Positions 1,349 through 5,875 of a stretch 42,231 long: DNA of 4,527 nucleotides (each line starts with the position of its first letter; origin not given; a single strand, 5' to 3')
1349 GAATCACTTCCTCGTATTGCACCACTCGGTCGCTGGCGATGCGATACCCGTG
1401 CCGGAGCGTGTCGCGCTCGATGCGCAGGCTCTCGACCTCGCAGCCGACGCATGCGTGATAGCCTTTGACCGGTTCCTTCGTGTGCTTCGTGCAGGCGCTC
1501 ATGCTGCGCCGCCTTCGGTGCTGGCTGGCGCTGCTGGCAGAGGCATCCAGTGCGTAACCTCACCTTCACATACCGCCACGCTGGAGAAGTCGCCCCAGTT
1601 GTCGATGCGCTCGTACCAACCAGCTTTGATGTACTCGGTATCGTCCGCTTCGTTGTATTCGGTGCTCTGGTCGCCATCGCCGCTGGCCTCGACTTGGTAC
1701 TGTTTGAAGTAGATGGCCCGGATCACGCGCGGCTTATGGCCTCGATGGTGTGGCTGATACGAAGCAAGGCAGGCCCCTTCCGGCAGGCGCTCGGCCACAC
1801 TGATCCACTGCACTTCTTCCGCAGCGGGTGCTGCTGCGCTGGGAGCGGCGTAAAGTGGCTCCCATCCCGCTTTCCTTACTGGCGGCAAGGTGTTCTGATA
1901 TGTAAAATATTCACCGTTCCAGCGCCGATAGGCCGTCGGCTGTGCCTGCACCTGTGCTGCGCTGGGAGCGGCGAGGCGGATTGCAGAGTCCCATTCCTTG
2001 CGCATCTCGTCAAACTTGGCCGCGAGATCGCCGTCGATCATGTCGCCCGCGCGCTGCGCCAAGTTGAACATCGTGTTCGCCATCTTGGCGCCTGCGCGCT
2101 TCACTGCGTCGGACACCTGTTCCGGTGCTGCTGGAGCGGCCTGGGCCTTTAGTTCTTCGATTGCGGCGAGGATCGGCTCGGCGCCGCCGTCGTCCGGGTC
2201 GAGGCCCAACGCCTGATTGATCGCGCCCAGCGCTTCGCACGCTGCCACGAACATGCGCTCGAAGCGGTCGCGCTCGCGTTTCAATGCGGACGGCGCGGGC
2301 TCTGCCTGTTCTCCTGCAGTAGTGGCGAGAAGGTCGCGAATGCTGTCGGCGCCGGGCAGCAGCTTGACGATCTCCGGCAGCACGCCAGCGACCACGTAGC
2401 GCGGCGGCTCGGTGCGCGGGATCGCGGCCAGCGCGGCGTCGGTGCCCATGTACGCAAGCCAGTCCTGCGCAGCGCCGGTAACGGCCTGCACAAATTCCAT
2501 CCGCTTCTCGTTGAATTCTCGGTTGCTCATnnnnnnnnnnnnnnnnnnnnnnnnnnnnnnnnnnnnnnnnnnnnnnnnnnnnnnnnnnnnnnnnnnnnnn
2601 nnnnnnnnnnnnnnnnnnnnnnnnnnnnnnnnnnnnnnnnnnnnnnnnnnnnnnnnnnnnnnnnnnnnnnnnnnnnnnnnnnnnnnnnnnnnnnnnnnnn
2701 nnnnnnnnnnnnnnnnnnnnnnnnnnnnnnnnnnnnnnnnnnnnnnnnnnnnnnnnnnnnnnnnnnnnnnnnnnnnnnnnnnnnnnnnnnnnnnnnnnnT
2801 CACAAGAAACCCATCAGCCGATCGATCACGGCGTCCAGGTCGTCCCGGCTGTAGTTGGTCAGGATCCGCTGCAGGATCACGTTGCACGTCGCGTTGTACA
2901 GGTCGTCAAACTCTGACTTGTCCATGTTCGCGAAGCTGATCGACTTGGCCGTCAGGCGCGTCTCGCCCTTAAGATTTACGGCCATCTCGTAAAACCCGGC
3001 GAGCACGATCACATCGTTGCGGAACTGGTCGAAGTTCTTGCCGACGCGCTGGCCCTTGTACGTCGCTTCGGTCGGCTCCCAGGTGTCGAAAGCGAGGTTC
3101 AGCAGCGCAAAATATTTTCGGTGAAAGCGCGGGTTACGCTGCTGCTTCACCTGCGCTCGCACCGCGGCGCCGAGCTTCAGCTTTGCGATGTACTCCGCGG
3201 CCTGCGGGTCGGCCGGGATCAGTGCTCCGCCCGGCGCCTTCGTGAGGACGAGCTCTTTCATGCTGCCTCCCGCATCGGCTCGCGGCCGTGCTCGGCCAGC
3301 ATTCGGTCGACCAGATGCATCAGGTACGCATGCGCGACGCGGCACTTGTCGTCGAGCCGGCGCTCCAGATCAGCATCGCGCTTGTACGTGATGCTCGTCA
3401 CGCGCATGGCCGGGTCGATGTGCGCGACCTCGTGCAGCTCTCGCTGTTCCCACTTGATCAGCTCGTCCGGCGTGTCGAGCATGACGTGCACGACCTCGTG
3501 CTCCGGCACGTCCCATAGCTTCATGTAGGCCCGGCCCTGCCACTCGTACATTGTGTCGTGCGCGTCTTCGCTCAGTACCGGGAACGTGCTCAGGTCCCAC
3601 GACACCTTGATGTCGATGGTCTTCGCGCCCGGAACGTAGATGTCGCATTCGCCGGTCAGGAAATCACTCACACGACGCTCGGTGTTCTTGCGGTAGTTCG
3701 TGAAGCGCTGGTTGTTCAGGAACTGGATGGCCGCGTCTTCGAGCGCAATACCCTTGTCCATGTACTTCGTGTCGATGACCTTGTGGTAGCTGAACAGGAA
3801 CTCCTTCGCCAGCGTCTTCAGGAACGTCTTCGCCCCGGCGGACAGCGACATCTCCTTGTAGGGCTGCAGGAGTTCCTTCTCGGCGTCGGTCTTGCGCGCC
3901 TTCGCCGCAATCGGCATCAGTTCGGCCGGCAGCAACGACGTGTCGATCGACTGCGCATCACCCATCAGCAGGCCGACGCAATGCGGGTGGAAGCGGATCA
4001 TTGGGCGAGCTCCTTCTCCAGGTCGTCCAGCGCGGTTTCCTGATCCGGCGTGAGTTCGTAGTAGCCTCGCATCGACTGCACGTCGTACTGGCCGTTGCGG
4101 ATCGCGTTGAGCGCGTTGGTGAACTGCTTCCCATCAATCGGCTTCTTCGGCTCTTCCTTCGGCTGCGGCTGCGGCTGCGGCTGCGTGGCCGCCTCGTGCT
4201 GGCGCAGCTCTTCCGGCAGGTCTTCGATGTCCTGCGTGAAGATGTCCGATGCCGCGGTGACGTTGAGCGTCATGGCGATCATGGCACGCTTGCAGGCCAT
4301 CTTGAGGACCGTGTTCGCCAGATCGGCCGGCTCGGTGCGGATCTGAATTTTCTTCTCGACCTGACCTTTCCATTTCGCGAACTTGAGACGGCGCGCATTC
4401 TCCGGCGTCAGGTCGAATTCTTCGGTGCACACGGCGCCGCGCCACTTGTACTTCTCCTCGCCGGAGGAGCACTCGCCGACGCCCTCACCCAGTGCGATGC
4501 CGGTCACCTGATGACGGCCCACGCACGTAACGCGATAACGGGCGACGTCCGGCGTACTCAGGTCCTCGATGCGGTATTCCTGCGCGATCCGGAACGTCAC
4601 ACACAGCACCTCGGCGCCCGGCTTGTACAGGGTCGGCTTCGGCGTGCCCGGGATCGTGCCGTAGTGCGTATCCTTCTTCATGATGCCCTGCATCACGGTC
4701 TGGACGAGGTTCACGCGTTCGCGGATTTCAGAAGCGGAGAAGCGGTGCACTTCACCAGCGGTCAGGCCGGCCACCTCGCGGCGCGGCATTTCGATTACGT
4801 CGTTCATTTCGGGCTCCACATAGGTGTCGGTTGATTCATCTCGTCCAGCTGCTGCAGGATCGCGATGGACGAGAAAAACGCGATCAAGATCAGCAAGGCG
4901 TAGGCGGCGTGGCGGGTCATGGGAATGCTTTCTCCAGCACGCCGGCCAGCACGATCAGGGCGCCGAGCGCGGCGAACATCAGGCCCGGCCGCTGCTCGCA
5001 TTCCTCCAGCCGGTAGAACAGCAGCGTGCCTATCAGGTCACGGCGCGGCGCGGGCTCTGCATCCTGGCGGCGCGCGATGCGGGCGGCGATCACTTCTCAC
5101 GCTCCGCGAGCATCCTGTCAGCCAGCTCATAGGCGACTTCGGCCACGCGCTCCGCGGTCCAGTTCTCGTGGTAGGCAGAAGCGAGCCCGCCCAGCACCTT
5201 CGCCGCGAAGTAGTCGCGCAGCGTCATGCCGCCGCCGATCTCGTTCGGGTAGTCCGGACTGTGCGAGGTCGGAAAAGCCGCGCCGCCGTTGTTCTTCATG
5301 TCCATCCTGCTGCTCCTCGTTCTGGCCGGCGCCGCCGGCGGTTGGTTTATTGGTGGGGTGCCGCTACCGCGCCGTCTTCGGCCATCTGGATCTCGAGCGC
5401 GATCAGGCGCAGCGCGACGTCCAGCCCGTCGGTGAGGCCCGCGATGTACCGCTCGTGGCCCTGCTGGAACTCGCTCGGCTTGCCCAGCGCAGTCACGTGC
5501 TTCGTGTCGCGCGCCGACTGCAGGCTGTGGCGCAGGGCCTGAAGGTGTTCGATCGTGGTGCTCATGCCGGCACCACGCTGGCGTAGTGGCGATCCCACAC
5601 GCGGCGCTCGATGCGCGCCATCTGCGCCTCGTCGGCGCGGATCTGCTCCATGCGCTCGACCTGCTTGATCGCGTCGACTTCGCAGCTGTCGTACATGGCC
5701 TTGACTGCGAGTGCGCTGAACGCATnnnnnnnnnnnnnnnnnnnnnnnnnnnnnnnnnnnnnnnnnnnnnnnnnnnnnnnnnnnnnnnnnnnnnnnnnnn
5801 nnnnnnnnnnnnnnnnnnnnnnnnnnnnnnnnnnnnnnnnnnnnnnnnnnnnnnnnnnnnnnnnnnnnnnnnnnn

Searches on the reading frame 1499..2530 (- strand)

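Call 82: search_protein_families(library=phrogs, max_evalue=0.00001, proteins=[window:1499-2530:-])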
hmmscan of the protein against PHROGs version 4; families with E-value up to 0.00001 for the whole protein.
window:1499-2530:- (343 aa): 2 families
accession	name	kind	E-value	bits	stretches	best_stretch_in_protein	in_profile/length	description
phrog_924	-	unknown function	6.7e-08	33.5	1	241-339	91-154/267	-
phrog_9434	-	unknown function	4e-06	27.5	1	88-243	100-241/507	-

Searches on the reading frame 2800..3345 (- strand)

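Call 82: search_protein_families(library=phrogs, max_evalue=0.00001, proteins=[window:2800-3345:-])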
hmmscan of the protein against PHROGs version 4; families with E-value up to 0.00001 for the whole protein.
window:2800-3345:- (181 aa): 1 family
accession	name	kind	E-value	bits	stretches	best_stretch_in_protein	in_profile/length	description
phrog_319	-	DNA, RNA and nucleotide metabolism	3.2e-50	170.8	1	30-180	2-157/159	NinB/ Orf homologous recombination mediator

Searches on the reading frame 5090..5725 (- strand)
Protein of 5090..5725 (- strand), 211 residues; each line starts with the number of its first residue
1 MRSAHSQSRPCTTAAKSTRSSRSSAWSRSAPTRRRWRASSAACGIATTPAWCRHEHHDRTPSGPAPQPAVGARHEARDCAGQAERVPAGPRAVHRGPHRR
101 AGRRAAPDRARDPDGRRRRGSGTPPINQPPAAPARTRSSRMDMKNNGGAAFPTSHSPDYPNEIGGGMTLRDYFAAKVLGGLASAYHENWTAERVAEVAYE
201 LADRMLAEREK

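Call 8: search_protein_families(library=pfam, max_evalue=0.1, proteins=[window:5090-5725:-])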
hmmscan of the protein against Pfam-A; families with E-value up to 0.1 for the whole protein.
window:5090-5725:- (211 aa): 0 families

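Call 9: search_protein_families(library=phrogs, max_evalue=0.1, proteins=[window:5090-5725:-])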
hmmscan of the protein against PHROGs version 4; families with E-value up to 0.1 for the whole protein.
window:5090-5725:- (211 aa): 4 families
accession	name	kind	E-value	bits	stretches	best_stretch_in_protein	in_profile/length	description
phrog_2201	-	unknown function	2.5e-22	80.8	1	134-211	129-216/226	-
phrog_37111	-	unknown function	5e-05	24.5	1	163-210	76-128/130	-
phrog_20565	-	unknown function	0.0015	19.8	1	168-210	22-70/71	-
phrog_30599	-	transcription regulation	0.0024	19.4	1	166-209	48-95/100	transcriptional regulator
